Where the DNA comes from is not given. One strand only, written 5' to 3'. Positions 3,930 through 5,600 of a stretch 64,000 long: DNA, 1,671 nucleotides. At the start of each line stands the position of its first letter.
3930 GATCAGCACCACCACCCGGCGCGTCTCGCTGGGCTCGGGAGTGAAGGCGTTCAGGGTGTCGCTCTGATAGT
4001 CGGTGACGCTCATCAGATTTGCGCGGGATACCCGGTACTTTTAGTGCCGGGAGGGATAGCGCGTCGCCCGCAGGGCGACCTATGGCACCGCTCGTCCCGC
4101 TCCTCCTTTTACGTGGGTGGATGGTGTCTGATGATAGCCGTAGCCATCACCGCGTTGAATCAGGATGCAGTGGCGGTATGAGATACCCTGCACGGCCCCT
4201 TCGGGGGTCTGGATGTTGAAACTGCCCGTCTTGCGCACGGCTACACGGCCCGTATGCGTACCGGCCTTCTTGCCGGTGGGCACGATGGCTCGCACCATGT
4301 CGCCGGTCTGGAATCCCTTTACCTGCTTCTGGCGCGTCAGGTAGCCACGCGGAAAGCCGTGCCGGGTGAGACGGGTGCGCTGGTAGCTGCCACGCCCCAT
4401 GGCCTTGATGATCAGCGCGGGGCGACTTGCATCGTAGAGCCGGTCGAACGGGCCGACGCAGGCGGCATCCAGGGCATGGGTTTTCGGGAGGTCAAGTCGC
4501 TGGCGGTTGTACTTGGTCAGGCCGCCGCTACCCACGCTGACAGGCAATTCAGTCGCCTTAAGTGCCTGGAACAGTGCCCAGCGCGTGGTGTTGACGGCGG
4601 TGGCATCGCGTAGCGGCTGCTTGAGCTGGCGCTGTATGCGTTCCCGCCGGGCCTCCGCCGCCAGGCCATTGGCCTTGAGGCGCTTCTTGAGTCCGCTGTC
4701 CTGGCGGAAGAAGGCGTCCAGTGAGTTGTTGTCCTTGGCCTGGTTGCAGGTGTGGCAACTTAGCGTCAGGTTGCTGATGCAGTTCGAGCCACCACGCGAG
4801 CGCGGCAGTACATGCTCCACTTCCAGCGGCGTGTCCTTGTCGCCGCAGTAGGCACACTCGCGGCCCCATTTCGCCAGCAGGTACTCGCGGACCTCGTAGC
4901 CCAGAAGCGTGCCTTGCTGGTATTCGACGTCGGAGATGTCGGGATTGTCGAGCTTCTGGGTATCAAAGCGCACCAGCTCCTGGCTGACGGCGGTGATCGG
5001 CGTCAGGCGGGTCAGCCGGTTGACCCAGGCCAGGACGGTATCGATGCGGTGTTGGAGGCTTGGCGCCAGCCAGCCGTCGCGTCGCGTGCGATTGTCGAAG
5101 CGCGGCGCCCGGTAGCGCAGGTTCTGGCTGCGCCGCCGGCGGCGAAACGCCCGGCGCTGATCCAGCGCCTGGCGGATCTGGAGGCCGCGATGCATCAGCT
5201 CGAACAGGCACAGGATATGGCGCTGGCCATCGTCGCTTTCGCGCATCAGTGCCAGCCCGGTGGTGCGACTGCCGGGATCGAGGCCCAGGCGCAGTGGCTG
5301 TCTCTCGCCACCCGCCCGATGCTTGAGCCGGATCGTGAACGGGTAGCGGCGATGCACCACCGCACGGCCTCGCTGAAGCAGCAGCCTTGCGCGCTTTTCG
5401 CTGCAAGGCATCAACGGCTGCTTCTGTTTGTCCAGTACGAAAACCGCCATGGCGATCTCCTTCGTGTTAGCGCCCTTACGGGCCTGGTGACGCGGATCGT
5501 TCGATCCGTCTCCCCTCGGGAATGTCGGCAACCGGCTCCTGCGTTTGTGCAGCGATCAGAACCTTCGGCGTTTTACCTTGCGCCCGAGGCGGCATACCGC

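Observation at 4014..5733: Intact-looking IscB (OMEGA, Cas9-ancestor) element inserted exactly between purM and purN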

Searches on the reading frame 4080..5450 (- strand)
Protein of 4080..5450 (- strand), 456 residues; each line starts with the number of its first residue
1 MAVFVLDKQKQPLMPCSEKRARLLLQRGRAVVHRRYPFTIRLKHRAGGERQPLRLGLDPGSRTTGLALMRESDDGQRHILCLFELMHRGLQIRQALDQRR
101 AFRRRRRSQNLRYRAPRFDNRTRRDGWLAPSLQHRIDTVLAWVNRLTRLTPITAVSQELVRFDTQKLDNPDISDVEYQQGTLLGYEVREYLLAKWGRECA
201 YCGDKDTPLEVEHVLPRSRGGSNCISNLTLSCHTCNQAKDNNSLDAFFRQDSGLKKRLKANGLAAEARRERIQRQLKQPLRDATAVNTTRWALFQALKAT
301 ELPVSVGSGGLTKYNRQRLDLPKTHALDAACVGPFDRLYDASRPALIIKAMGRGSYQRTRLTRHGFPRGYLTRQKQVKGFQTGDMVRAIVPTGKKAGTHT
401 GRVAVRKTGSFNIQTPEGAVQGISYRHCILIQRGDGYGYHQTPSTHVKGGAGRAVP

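Call 4: search_protein_families(library=pfam, proteins=[window:4080-5450:-], max_evalue=0.01)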
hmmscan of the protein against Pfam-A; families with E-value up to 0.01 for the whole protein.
window:4080-5450:- (456 aa): 4 families
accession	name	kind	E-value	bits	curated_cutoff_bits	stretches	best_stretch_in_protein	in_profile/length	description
PF14239.11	RRXRR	-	5.5e-72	241.7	25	1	3-180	1-174/174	RRXRR protein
PF14279.12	HNH_5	-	3.1e-12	46.7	27.5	1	199-250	1-54/56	HNH endonuclease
PF01844.29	HNH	-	9.4e-11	42.1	21.4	1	199-241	1-46/47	HNH endonuclease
PF13395.12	HNH_4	-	2.1e-07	31.3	22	1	207-242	16-51/54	HNH endonuclease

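Call 5: search_solved_structures(query=window:4080-5450:-, max_evalue=0.001, show_alignments=2)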
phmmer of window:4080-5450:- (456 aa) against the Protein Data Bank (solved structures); distinct sequences matched with E-value up to 0.001: 17.
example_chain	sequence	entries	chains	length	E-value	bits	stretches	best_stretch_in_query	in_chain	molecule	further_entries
9k30_A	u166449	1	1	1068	3.6e-44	154.6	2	118-333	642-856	TbaIscB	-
11hr_A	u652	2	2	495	4.5e-31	111.4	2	109-237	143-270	IscB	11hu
11hx_A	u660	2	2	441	5.3e-31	111.1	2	109-258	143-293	IscB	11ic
7xht_A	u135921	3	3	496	2.3e-29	105.8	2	109-237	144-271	OgeuIscB | IscB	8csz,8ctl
7utn_D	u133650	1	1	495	2.3e-29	105.8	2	109-237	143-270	IscB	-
9k2z_A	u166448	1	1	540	5.5e-29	104.5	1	3-243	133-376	HfmIscB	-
9liq_A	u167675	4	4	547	1.3e-28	103.2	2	109-237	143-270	Iscb | Iscb+Twin-Strep-tag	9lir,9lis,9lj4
9nvu_P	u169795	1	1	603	5.6e-21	78.1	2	128-259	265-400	OrufIscB-REC-swap 49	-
8dmb_P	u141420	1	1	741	8.3e-16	61.1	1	9-169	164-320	Ubiquitin-like protein SMT3,IsrB protein,monomeric superfolder Green Fluorescent Protein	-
9k31_A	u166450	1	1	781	1.1e-10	44.2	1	126-336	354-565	YnpsCas9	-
8w2z_A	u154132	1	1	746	2.6e-09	39.7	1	122-241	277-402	HNH nuclease domain-containing protein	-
8zq9_B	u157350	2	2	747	3.4e-09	39.3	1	122-241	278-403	a protein | HNH nuclease domain-containing protein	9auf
8w2s_A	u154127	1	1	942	6.8e-09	38.3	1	122-241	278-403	HNH nuclease domain-containing protein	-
9lgi_A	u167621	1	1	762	8.8e-08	34.6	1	124-240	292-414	HNH nuclease domain-containing protein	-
8d2k_A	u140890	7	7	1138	1e-07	34.4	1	187-243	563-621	CRISPR-associated endonuclease, Csn1 family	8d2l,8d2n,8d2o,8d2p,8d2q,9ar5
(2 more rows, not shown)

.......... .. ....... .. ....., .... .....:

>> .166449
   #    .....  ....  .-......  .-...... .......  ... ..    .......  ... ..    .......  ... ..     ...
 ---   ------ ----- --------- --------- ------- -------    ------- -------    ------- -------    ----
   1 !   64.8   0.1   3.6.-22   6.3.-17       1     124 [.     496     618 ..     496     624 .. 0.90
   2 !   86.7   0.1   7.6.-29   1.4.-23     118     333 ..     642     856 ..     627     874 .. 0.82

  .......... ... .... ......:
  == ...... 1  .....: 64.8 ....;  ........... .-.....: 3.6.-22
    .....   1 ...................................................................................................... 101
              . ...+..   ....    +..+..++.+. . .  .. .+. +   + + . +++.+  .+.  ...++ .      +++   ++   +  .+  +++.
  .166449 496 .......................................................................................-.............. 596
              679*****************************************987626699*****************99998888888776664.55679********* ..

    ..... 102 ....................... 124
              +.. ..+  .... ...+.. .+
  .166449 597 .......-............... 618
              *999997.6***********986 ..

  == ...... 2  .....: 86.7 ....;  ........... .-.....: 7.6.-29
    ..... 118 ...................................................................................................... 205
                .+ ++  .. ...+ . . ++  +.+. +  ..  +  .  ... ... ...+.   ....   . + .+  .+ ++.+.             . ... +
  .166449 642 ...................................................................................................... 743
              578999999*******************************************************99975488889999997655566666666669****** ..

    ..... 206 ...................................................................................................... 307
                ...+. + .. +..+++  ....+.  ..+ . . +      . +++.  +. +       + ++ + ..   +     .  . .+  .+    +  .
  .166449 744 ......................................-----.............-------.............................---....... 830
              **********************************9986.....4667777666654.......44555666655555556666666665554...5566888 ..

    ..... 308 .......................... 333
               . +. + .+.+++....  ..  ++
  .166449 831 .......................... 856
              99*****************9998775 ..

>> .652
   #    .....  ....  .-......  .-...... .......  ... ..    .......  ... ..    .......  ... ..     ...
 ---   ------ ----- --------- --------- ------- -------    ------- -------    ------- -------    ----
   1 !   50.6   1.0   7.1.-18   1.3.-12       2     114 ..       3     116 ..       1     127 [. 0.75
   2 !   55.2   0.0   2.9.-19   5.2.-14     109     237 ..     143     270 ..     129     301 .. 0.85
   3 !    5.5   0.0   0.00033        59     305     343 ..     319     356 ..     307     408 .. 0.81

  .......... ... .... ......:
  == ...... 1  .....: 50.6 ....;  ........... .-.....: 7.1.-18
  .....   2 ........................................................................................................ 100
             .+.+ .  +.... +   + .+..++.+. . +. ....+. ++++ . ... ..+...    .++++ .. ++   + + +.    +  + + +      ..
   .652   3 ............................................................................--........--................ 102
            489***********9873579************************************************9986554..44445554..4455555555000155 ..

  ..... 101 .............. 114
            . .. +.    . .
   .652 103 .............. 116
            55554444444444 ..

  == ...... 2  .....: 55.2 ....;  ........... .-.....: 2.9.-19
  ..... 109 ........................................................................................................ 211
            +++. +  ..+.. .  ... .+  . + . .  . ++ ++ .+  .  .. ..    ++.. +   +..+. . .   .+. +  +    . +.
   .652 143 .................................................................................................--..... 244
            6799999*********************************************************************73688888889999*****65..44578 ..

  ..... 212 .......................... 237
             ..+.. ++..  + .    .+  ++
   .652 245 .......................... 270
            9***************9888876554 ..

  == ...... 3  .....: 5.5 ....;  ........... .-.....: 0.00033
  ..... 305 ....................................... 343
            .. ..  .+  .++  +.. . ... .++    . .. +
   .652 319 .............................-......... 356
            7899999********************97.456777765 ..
